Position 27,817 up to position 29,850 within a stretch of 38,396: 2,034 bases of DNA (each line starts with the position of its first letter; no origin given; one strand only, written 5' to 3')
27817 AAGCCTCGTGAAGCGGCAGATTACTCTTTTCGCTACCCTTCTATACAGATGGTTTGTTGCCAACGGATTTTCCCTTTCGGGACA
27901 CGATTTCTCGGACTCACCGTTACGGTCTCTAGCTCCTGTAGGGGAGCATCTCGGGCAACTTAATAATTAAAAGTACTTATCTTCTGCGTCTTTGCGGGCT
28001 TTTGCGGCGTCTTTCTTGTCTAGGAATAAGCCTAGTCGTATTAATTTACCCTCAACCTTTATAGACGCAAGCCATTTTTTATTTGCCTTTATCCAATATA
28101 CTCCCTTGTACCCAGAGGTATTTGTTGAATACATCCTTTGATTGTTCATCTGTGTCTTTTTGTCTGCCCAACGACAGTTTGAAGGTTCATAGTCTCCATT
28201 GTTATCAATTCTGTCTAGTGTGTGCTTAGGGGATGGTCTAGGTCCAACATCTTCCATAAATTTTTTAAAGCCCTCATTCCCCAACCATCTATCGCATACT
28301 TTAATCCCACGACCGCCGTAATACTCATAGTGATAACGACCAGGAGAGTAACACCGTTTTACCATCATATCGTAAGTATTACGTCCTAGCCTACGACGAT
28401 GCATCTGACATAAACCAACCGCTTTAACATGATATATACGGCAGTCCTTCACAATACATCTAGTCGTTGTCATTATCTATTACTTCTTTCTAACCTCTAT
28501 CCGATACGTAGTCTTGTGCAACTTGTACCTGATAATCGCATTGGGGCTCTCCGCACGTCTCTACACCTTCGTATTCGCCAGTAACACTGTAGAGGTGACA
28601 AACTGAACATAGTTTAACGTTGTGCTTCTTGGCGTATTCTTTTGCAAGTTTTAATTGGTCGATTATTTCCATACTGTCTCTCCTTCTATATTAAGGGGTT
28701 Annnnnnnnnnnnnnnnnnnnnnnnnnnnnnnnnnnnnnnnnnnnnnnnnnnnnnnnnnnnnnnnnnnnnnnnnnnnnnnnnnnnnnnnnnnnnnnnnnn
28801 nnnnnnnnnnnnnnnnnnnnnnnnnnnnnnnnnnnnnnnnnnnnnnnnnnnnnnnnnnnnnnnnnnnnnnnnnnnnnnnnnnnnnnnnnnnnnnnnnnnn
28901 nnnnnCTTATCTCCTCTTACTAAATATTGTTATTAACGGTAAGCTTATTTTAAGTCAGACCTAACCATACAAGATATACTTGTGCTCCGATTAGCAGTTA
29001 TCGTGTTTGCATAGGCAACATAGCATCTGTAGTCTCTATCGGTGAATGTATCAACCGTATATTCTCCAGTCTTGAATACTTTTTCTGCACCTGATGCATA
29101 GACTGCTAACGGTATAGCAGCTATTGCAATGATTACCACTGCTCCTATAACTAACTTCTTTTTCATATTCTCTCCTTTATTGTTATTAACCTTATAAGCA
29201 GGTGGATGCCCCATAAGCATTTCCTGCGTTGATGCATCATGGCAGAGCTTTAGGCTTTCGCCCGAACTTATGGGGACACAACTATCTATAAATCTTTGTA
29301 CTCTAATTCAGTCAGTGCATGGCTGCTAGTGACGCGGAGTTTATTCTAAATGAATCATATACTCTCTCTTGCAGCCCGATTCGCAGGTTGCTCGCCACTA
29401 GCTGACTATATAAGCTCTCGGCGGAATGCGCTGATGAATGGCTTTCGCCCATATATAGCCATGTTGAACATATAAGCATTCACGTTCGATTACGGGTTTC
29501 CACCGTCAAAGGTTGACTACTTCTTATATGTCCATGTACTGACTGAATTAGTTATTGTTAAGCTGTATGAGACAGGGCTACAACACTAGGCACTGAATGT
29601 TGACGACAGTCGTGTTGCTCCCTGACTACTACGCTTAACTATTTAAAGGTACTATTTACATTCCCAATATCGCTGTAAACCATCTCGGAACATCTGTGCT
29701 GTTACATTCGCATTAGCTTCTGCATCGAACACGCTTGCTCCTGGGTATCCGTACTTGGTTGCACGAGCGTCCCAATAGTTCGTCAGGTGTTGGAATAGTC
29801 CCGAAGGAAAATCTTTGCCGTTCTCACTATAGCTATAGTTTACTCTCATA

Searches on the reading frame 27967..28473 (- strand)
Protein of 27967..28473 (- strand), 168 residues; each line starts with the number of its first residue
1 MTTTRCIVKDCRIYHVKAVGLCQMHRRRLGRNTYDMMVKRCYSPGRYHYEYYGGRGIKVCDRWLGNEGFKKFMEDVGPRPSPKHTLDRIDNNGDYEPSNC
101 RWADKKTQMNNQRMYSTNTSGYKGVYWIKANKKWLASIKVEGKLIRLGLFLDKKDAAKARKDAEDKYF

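Call 11: search_protein_families(library=pfam, proteins=[window:27967-28473:-], max_evalue=0.01)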
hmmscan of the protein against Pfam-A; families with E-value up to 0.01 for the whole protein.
window:27967-28473:- (168 aa): 1 family
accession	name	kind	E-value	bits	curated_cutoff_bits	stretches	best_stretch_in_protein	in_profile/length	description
PF00847.26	AP2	-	0.0018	19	33.3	1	120-159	1-43/54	AP2 domain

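Call 15: find_related_loci(query=window:27967-28473:-, collection=viral_contigs, flank=4000)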
Query window:27967-28473:- (168 aa) in viral_contigs; peptide patterns used: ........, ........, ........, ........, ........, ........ (x = any residue, [..] = any of these).
8 stretches matched a pattern; 6 encode a relative of the query (tblastn E <= 1e-3); 6 distinct loci.
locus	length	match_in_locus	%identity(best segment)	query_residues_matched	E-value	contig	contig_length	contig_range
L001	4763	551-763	65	37-111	3e-26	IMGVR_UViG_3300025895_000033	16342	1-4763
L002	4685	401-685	43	32-130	9e-23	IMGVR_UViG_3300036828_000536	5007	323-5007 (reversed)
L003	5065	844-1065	46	33-112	1e-16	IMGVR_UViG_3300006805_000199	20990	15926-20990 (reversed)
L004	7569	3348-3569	46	96-168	3e-15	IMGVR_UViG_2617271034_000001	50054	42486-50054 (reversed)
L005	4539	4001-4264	41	82-168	4e-13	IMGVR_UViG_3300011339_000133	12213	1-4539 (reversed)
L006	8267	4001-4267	37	81-168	1e-8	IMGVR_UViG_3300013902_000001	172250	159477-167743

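Call 16: search_dna_similar(query=window:27967-28473:-, collection=phages, mode=protein, max_rows=25)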
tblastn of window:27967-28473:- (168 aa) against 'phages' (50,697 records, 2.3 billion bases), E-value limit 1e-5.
Records with a match: 857; places in all: 954; records where one place covers at least 80% of the query: 32.
Best place of each record, by identity: 60-80% 4; <60% 853.
By first word of the organism name: Staphylococcus 239; Pseudomonas 101; Salmonella 60; Escherichia 59; Vibrio 45; Mycobacterium 45; Enterococcus 39; Ralstonia 30; Klebsiella 29; Acinetobacter 25; and 47 more.
By host as written in the record: - 116; Staphylococcus aureus 77; Mycobacterium smegmatis mc2 155 34; Pseudomonas aeruginosa 30; Staphylococcus sp. 28; Klebsiella pneumoniae 18; Staphylococcus carnosus TM300 18; Escherichia coli 16; and 258 more.
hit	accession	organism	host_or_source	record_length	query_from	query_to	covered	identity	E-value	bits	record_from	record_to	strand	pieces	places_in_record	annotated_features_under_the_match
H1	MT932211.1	Escherichia phage VEcB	Escherichia coli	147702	33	168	81%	49.3%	1e-21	96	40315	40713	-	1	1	hypothetical protein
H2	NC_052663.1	Escherichia phage VEcB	Escherichia coli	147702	33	168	81%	49.3%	1e-21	96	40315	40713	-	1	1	HNH endonuclease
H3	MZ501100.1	Escherichia phage PaulScherrer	Escherichia coli K-12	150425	33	168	81%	49.3%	1e-21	96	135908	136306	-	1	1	hypothetical protein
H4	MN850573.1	Escherichia phage muut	Escherichia coli K-12 MG1655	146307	33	168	81%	49.3%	1e-21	96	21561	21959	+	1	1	hypothetical protein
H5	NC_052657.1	Escherichia phage muut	Escherichia coli K-12 MG1655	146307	33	168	81%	49.3%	1e-21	96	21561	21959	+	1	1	HNH endonuclease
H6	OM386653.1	Escherichia phage vB_EcoM_ESCO8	Escherichia coli APEC BEN3573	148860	33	168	81%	49.3%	1e-21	96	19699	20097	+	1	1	hypothetical protein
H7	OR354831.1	Staphylococcus phage S-CoN_Ph8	Staphylococcus sp.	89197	2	146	86%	41.1%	1e-12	95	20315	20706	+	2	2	HNH endonuclease | hypothetical protein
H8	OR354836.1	Staphylococcus phage S-CoN_Ph13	Staphylococcus sp.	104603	2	146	86%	41.1%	1e-12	95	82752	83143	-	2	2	HNH endonuclease | hypothetical protein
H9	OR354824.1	Staphylococcus phage S-CoN_Ph1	Staphylococcus sp.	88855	2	146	86%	40.7%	2e-17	84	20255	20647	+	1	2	HNH endonuclease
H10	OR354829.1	Staphylococcus phage S-CoN_Ph6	Staphylococcus sp.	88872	2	146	86%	40.7%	2e-17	84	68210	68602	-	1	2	HNH endonuclease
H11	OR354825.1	Staphylococcus phage S-CoN_Ph2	Staphylococcus sp.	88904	2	146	86%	40.7%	2e-17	84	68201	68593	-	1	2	HNH endonuclease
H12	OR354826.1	Staphylococcus phage S-CoN_Ph3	Staphylococcus sp.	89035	2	146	86%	40.7%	2e-17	84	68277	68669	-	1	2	HNH endonuclease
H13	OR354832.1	Staphylococcus phage S-CoN_Ph9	Staphylococcus sp.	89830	2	146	86%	40.7%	2e-17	84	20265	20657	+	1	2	HNH endonuclease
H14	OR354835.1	Staphylococcus phage S-CoN_Ph12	Staphylococcus sp.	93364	2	146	86%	40.7%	2e-17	84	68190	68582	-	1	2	HNH endonuclease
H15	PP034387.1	Staphylococcus phage CF1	Staphylococcus epidermidis PJI isolate 1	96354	2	146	86%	40.7%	3e-17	84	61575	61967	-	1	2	hypothetical protein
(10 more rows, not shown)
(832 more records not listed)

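Call 40: find_homologous_proteins(query=window:27967-28473:-, max_evalue=1e-10)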
Query window:27967-28473:- (168 aa): 5028 proteins with E <= 1e-10 among 5261 candidates; the best 120 are listed.
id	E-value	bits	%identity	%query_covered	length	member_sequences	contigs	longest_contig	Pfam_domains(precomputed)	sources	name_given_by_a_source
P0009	1.7e-114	398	100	100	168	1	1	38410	-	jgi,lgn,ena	-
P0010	1.4e-45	173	50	96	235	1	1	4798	-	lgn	-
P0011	2.6e-44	169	52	49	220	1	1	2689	-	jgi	jgi:hypothetical protein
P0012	9.3e-44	167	57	45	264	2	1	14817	-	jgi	jgi:hypothetical protein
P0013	1.6e-43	167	46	95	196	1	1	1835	-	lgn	-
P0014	3.1e-43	166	60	79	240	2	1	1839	-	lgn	-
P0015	4.7e-43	165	58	79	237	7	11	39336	-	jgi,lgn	jgi:adenylate kinase family enzyme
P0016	2.1e-42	163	56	82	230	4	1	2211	-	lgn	-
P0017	5.1e-41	158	59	77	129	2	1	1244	-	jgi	jgi:hypothetical protein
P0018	7.8e-41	158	44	77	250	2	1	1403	-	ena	-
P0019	2.6e-40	156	50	95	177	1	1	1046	-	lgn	-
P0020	2.8e-40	156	48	97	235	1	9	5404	-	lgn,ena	-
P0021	1.8e-39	153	54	80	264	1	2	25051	-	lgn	-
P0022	1.9e-39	153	51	71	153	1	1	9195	-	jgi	jgi:hypothetical protein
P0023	2.0e-39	153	46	98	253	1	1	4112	-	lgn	-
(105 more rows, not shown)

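Call 55: find_related_loci(query=A1, collection=viral_contigs, flank=2500)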
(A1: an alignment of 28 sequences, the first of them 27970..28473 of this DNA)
Query A1 (168 aa) in viral_contigs; peptide patterns used: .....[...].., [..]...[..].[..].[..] (x = any residue, [..] = any of these).
600 stretches matched a pattern (row limit reached: there are more); 593 encode a relative of the query (tblastn E <= 1e-3); the best 80 are kept; 80 distinct loci.
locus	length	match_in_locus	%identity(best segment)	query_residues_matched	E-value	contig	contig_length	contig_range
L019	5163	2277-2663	55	33-160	2e-42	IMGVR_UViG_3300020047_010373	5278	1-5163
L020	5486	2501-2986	41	8-168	5e-35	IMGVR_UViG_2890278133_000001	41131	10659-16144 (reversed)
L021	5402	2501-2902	45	33-167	4e-32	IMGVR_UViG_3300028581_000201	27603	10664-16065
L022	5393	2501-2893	46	32-166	2e-31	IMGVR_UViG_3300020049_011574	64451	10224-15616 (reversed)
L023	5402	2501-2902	46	34-168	2e-31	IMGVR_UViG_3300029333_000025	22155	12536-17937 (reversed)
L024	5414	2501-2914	47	32-168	5e-31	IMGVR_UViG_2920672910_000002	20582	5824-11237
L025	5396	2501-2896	44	28-159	4e-31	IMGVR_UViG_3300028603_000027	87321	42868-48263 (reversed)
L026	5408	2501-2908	46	32-168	1e-30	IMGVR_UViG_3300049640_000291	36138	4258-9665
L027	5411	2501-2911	43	24-160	3e-30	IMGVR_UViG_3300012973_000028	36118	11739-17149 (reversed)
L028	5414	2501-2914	46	32-168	6e-30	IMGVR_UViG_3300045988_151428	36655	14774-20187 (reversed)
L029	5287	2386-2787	46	31-154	5e-30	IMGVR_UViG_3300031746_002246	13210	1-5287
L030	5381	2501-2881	47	39-168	6e-30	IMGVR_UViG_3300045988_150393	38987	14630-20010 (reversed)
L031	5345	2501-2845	47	32-150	9e-30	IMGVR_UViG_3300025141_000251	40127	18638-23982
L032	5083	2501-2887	46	33-166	2e-29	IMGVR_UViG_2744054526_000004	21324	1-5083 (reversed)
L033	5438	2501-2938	42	25-168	2e-29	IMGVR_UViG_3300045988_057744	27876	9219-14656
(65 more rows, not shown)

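Call 122: search_protein_families(library=ncbifam, proteins=[window:27967-28473:-], max_evalue=0.01)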
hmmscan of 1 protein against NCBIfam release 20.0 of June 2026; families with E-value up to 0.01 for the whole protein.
window:27967-28473:- (168 aa): 0 families

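Call 123: search_protein_families(library=phrogs, proteins=[window:27967-28473:-], max_evalue=0.00001)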
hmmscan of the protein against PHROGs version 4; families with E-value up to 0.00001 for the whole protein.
window:27967-28473:- (168 aa): 10 families
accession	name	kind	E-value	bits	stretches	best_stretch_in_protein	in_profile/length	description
phrog_374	-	DNA, RNA and nucleotide metabolism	1.5e-51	176.9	1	31-168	273-407/617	HNH endonuclease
phrog_3377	-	DNA, RNA and nucleotide metabolism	2.5e-37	129.6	1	31-145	15-123/196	HNH endonuclease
phrog_8790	-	DNA, RNA and nucleotide metabolism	1.5e-32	114.5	1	32-123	27-114/241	restriction endonuclease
phrog_99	-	DNA, RNA and nucleotide metabolism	2.9e-25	90.8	1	82-168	173-260/383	HNH endonuclease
phrog_953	-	DNA, RNA and nucleotide metabolism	7.4e-25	89.1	1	36-163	230-357/420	HNH endonuclease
phrog_4578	-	DNA, RNA and nucleotide metabolism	1.4e-24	87.4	1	71-168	18-115/130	HNH endonuclease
phrog_2081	-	DNA, RNA and nucleotide metabolism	1.2e-21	78.4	1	30-117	105-200/433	HNH endonuclease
phrog_13470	-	DNA, RNA and nucleotide metabolism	1.2e-13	52.5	1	103-168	78-143/152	HNH endonuclease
phrog_3593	-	DNA, RNA and nucleotide metabolism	2.1e-11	44.9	1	96-163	124-192/210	HNH endonuclease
phrog_24751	-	DNA, RNA and nucleotide metabolism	5.3e-06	27.6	0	119-164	8-53/65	HNH endonuclease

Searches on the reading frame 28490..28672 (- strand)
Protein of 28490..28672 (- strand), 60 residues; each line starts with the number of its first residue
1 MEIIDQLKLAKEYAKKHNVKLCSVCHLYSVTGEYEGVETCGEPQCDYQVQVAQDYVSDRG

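Call 11: search_protein_families(library=pfam, proteins=[window:28490-28672:-], max_evalue=0.01)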
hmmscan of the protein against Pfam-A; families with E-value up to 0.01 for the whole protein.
window:28490-28672:- (60 aa): 0 families

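Call 19: find_encoding_contigs(protein=window:28490-28672:-, flank=6000, max_places=10)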
Protein window:28490-28672:- (60 aa): 3 contigs read that carry it; 2 places shown.
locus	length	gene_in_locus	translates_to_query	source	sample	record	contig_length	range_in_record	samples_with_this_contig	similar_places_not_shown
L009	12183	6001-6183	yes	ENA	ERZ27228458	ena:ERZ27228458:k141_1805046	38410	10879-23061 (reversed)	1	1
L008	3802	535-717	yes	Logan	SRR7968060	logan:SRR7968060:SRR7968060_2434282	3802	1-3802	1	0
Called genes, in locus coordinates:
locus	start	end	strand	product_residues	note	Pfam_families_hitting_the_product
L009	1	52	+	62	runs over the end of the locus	-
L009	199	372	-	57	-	-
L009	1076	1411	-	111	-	-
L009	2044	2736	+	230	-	PF04404:ERF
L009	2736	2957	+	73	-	-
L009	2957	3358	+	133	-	-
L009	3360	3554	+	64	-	-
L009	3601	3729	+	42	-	-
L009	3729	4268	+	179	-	PF05766:NinG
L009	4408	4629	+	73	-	-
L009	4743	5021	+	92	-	PF01464:SLT (weak)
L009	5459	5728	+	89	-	-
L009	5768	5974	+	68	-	-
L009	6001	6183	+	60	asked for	-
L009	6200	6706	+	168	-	-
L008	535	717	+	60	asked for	-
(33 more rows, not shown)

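Call 67: search_protein_families(library=phrogs, proteins=[window:28490-28672:-], max_evalue=0.001)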
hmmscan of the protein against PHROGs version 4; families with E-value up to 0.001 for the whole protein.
window:28490-28672:- (60 aa): 0 families

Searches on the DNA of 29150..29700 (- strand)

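Call 88: build_rna_model(alignment_id=A5, structure=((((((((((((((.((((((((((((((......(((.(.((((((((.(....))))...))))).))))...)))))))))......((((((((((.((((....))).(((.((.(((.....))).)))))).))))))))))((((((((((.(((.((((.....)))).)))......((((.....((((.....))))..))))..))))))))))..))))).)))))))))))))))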
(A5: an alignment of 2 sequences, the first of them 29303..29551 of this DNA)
Model R2 built from alignment A5 (2 sequences, 249 columns); structure: as given.
model positions 249; base pairs 88; branch points 4; effective number of sequences 0.55; information 0.59 bits per position. Calibrated on 0.2 Mb of random sequence (short: E-values are rough).
structure used (alignment columns):
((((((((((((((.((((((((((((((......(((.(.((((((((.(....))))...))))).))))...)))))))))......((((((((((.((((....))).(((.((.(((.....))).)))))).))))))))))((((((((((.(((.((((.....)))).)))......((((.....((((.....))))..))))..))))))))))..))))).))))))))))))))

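Call 90: search_with_rna_model(model_id=R2, sources=[window, L010, L012, L013, L099, L100, L103], max_evalue=10, make_alignment=true, show_alignments=4)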
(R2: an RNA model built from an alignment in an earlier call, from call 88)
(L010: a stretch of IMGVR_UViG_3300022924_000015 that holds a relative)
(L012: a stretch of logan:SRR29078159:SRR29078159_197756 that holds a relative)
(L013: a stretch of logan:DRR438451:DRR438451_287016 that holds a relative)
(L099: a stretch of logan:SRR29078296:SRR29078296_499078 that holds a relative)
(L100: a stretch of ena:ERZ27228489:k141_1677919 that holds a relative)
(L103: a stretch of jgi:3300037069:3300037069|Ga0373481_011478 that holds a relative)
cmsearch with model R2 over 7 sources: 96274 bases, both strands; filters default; matches with E-value up to 10: 3.
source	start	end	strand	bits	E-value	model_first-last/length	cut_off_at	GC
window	29303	29551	-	309.1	8.2e-88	1-249/249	no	0.45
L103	648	937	+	46.8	5.1e-12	1-249/249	no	0.5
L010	3349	3429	+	12.6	0.039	1-249/249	no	0.38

Alignment A6: 3 matches aligned to the model, 431 columns, each read 5' to 3' on its own strand. Consensus structure (alignment columns), stored with it:
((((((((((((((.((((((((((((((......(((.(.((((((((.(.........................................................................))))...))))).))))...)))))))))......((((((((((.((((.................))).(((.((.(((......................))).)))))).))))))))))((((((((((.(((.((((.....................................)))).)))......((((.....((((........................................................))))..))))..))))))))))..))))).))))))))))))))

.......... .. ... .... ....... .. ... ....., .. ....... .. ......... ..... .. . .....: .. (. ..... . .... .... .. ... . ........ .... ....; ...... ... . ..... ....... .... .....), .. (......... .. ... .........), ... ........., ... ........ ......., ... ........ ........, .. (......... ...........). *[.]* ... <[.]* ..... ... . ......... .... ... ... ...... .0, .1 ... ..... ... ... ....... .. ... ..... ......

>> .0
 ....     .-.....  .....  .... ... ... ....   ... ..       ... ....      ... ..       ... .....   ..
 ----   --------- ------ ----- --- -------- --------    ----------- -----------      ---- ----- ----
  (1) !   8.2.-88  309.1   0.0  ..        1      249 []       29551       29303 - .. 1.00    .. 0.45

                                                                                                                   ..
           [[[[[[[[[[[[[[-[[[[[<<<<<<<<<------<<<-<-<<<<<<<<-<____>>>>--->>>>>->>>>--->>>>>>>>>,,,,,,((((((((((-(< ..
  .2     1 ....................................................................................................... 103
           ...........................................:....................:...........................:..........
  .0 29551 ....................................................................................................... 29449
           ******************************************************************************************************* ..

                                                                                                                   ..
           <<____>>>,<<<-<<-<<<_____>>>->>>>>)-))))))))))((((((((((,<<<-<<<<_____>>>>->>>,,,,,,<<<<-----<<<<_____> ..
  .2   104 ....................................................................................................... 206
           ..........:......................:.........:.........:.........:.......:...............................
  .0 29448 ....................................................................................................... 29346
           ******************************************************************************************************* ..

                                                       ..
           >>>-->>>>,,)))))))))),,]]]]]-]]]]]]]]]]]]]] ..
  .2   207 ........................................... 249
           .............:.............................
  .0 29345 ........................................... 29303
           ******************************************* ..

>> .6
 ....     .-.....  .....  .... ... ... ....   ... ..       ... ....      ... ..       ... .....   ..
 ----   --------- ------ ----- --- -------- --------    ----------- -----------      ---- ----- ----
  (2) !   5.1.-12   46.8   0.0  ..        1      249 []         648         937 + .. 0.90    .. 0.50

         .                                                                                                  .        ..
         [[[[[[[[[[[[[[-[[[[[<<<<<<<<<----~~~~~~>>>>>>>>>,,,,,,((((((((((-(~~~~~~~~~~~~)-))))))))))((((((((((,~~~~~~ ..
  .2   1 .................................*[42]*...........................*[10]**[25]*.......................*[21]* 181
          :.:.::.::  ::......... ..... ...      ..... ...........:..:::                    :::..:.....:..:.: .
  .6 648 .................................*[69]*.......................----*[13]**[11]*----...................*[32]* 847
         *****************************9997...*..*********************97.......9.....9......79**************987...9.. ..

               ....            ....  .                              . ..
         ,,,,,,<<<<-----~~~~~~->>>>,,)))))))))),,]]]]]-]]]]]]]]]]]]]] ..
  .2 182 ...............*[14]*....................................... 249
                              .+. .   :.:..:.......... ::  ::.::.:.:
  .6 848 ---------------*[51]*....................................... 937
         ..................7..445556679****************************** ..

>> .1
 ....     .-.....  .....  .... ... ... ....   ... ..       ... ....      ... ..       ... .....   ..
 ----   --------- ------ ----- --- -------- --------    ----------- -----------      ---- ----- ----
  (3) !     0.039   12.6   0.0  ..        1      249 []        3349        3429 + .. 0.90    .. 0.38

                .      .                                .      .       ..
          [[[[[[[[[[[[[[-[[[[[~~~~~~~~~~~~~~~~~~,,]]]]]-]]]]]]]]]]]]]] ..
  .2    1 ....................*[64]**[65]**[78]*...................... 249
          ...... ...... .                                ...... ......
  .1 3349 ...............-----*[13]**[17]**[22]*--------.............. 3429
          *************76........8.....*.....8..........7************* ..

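Call 106: search_with_rna_model(model_id=R2, sources=[window, L103, L108, L109, L110, L107, L010, L104, L099, L100], max_evalue=10, make_alignment=true)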
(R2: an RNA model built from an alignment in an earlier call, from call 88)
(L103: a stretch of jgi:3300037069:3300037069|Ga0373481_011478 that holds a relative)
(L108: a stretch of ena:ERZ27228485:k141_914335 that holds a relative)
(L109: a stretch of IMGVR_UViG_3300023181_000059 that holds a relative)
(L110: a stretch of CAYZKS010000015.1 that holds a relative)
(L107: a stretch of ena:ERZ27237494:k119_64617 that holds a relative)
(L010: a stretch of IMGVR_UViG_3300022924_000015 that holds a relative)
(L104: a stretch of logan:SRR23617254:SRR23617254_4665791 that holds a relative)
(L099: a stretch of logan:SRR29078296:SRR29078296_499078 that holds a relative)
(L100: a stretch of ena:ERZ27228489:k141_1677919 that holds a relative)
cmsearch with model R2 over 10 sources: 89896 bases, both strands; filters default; matches with E-value up to 10: 6.
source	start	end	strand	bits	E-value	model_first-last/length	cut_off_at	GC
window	29303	29551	-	309.1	7.7e-88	1-249/249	no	0.45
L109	700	961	+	65.7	1.6e-17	1-249/249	no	0.43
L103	648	937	+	46.8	4.7e-12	1-249/249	no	0.5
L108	255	501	+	40.1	4.2e-10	1-249/249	no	0.44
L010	3349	3429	+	12.6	0.037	1-249/249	no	0.38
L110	4014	4055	+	5.9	3.2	1-249/249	no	0.67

Alignment A7: 6 matches aligned to the model, 452 columns, each read 5' to 3' on its own strand. Consensus structure (alignment columns), stored with it:
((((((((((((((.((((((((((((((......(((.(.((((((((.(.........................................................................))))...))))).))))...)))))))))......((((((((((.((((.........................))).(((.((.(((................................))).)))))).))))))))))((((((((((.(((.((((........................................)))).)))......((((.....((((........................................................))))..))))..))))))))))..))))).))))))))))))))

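Call 107: search_with_rna_model(model_id=R2, sources=[window, L103, L108, L109], max_evalue=0.00001, make_alignment=true)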
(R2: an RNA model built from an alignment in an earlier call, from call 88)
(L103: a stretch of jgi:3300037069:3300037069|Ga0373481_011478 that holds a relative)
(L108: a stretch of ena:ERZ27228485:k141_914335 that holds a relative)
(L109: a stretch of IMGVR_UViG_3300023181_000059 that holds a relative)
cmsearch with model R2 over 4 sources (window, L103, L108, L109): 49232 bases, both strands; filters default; matches with E-value up to 0.00001: 4.
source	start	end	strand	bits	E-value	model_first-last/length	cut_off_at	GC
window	29303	29551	-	309.1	4.2e-88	1-249/249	no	0.45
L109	700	961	+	65.7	8.9e-18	1-249/249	no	0.43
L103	648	937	+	46.8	2.6e-12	1-249/249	no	0.5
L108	255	501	+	40.1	2.3e-10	1-249/249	no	0.44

Alignment A8: 4 matches aligned to the model, 452 columns, each read 5' to 3' on its own strand. Consensus structure (alignment columns), stored with it:
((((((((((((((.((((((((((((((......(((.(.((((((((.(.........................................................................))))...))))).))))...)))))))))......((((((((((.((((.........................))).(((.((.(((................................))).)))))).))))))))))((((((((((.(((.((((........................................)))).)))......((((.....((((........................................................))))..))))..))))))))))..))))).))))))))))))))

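Call 116: search_rna_families(source=window, start=29150, end=29700, threshold=evalue, max_evalue=10, show_alignments=2)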
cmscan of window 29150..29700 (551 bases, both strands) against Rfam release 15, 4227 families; matches with E-value up to 10: 1.
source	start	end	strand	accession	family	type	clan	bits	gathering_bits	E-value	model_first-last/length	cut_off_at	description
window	29176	29192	+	RF02108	DLEU2_4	Gene; lncRNA;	-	14.3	40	3.2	42-58/58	no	Deleted in lymphocytic leukemia 2 conserved region 4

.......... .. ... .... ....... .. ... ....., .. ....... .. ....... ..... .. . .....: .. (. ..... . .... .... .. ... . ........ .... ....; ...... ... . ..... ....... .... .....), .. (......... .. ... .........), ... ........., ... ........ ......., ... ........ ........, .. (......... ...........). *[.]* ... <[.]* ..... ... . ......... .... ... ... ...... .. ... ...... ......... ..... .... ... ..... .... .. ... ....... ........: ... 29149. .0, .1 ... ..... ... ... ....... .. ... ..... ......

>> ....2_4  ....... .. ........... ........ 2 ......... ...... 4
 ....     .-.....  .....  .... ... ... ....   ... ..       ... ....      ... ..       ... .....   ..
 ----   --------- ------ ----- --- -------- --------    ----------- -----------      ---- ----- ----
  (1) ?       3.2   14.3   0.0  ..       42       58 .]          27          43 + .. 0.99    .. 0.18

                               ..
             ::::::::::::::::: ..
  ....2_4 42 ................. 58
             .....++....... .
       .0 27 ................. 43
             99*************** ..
